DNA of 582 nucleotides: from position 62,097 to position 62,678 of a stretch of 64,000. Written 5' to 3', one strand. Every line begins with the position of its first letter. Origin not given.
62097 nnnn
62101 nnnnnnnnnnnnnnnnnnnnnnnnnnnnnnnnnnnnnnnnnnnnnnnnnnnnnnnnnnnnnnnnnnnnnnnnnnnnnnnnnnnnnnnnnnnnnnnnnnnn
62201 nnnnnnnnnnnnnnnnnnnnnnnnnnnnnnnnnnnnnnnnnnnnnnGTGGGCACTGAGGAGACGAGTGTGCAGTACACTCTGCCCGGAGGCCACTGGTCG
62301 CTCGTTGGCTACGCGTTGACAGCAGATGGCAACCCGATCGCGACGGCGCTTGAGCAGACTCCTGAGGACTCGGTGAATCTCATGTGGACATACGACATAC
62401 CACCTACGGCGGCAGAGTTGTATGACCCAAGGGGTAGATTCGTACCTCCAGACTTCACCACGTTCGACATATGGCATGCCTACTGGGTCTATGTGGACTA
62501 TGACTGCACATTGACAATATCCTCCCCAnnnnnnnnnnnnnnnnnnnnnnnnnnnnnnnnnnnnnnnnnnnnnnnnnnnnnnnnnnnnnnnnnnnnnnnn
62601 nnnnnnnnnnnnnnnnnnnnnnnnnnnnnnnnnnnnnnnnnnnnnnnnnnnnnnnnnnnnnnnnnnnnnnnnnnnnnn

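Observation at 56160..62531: Approximately 2,120-aa secreted protein of about 18 Ca-binding beta-sandwich repeats with no own membrane anchor and a unique C-terminal domain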

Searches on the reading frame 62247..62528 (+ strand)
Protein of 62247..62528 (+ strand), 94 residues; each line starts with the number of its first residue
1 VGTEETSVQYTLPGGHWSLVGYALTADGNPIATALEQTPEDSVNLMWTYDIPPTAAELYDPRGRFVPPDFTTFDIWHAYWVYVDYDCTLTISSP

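Call 74: predict_structure(alignment_id=A5)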
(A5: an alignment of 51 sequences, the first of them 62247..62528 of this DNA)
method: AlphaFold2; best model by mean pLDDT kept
length: 94 residues; sequences in the alignment: 51
mean_pLDDT: 92.1   pTM: 0.81
mean pLDDT of the five models: 92.1, 91.8, 83.8, 73.8, 69.3
residues with pLDDT >= 90: 74; 70-90: 17; 50-70: 3; < 50: 0
segments of 3 or more residues with pLDDT < 50: none
pLDDT, mean of each block of 10 residues (from residue 1): 89 97 92 96 92 81 90 93 97 92
secondary structure, 60 per line:
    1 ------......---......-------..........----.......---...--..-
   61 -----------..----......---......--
elements in order: E7-12 E16-21 H31-34 E35-38 E43-49 E78-83 E87-92
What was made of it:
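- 62247..62528 (+): C-terminal module, repeat 2 (aa 2030-2123): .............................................. The protein ends here. The repeat folds confidently on its own (AF2 pLDDT 92.1, pTM 0.81; call 74).
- Tried and rejected: I treat this as a short shared hairpin motif, not homology: the AF2 repeat has six strands plus a helix, not a four-stranded blade (call 74).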

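Call 76: fold_search(model_id=the predicted structure, library=pdb)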
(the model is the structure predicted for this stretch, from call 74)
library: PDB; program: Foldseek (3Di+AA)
matches with E <= 10: 508; with E <= 0.001: 0
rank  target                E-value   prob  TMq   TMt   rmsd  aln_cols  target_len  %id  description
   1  9l21_A                3.0e-01  0.60  0.38  0.09   7.1        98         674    5  cryo-EM structure of Vitamin K-dependent gamma-carboxylase complexed with factor IX (released 2025-10-22)
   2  9bvk_A                3.4e-01  0.69  0.42  0.09   6.4        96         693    7  Vitamin K-dependent gamma-carboxylase with factor IX propeptide and glutamate-rich region and with vitamin K hydroquin (released 2025-01-22)
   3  4il7                  3.4e-01  0.30  0.32  0.35  12.8        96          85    8  Crystal structure of A223 C-terminal domain, a structural protein from sulfolobus turreted icosahedral virus (STIV) (released 2013-04-03)
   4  9l24_A                3.5e-01  0.54  0.38  0.09   7.1        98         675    5  cryo-EM structure of Vitamin K-dependent gamma-carboxylase complexed with Matrix Gla protein (released 2025-10-22)
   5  7vrr_B                3.7e-01  0.25  0.32  0.33   9.7       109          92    7  Crystal structure of Arabidopsis thaliana HDT1 (released 2022-09-21)
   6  2x8k_A                4.2e-01  0.66  0.46  0.22   8.8       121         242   10  Crystal Structure of SPP1 Dit (gp 19.1) Protein, a Paradigm of Hub Adsorption Apparatus in Gram-positive Infecting Pha (released 2010-09-15)
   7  9mqb_A                4.2e-01  0.51  0.38  0.09   6.7        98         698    7  Vitamin K-dependent gamma-carboxylase with Osteocalcin (mutant) and vitamin K hydroquinone and calcium (released 2025-10-08)
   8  4orf                  4.2e-01  0.25  0.31  0.13   7.2        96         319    7  cAMP-binding acyltransferase from Mycobacterium smegmatis, mutant R95K (released 2014-04-30)
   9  9bvq_A                4.4e-01  0.54  0.40  0.09   6.6        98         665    7  Vitamin K-dependent gamma-carboxylase with TMG2 propeptide and glutamate-rich region (released 2025-01-22)
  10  4dy3_A                4.6e-01  0.30  0.36  0.33   6.3       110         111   13  crystal structure of Escherichia coli PliG, a periplasmic lysozyme inhibitor of g-type lysozyme (released 2012-06-13)
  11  7vmf_B                4.9e-01  0.30  0.34  0.34   6.9       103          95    7  Crystal structure of Arabidopsis thaliana HDT2 (released 2022-09-21)
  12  7vrr_A                5.2e-01  0.23  0.33  0.33  10.5       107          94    6  Crystal structure of Arabidopsis thaliana HDT1 (released 2022-09-21)
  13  7eym_B                5.5e-01  0.44  0.35  0.35   5.7        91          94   10  Crystal structure of Vibrio cholerae ppnP (released 2022-02-09)
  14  9l1y_A                6.4e-01  0.51  0.41  0.10   6.3        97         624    7  Vitamin K-dependent gamma-carboxylase apo status (released 2025-10-22)
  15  9l6s_A                6.4e-01  0.41  0.37  0.08   5.8        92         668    5  double-mutant (K217A & K218A) Vitamin K-dependent gamma-carboxylase in complex with coagulation factors X and vitamin  (released 2025-10-08)
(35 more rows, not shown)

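Call 93: search_solved_structures(query=A5, max_evalue=10)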
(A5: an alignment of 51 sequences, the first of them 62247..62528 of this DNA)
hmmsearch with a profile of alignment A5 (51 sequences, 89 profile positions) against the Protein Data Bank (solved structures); distinct sequences matched with E-value up to 10: 75 (the best 60 are shown).
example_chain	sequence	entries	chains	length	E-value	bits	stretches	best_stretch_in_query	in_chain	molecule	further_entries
8pjx_A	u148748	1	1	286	1.4e-12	51.1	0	39-67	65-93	SAKe6FR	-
8pjz_A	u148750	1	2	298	2.2e-12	50.5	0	39-63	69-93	SAKe6EEtal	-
7on6_A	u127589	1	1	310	2.5e-12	50.3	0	39-63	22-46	SAKe6AE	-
8pjt_A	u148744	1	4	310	8.8e-11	45.3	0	39-63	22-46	SAKe6DEref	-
8pjv_A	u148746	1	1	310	9e-11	45.3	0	39-63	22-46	SAKe6DR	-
7ona_A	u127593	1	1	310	9.4e-10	42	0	39-61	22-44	SAKe6AC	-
7pvp_A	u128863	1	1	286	1.3e-09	41.5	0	39-61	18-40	SAKe6BC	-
8pjr_A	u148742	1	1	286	2.1e-09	40.9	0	39-61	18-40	SAKe6AC-LB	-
7ong_A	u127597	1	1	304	4.2e-09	39.9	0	39-62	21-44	SAKe6BE-L1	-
7onh_A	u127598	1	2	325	4.5e-09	39.8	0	37-62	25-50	SAKe6BE-L3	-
7on7_A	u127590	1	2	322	7.5e-09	39.1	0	39-62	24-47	SAKe6BE-L2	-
7onc_A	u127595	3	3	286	1.3e-08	38.4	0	39-62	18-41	SAKe6BE | S6BE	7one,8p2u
7on8_A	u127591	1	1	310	4.1e-08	36.8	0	39-63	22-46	SAKe6AR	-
7op4_A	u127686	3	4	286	4.8e-08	36.5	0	39-62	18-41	SAKe6BE-3HH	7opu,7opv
8pjw_A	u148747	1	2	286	3.3e-07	33.8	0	39-63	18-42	SAKe6FE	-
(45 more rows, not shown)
